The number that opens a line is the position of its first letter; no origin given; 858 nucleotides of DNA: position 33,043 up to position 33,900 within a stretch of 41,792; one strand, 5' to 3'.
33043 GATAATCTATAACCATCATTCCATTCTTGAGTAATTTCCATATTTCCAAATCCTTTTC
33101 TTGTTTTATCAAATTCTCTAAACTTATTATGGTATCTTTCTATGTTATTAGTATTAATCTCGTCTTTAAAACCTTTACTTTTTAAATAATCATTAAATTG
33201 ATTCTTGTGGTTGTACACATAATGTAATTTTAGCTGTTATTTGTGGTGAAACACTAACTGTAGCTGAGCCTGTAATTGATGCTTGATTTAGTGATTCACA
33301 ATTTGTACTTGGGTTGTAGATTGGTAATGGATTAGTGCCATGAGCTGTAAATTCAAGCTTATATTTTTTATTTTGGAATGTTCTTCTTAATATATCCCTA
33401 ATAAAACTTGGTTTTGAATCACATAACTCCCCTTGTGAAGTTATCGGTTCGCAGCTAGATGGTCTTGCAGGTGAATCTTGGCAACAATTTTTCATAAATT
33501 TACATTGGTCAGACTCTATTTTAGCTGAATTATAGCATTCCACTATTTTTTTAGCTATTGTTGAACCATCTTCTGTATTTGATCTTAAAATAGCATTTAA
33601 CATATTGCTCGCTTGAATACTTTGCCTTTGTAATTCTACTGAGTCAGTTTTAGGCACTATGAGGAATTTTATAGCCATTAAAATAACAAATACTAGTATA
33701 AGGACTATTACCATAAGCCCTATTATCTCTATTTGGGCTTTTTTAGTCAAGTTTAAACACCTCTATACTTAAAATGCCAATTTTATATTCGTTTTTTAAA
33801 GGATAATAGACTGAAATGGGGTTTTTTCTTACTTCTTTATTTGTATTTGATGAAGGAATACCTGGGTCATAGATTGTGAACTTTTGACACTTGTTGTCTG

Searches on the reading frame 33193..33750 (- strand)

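Call 6: search_protein_families(library=pfam, proteins=[window:33193-33750:-], max_evalue=0.1)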
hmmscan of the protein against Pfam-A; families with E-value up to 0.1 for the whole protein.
window:33193-33750:- (185 aa): 2 families
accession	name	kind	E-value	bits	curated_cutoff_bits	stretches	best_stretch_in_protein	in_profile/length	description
PF23959.1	DUF7288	-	0.0007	20.5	27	1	11-140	12-112/184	Family of unknown function (DUF7288)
PF13800.11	Sigma_reg_N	-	0.046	14.4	26.3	1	3-40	9-46/91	Sigma factor regulator N-terminal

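Call 41: search_protein_families(library=ncbifam, proteins=[window:33193-33750:-], max_evalue=0.1)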
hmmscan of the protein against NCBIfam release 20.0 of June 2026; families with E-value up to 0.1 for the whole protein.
window:33193-33750:- (185 aa): 1 family
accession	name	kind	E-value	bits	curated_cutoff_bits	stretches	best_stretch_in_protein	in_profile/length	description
NF053670.1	bindosome_BasB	exception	0.031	14.2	230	1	6-53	4-47/129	bindosome assembly system protein BasB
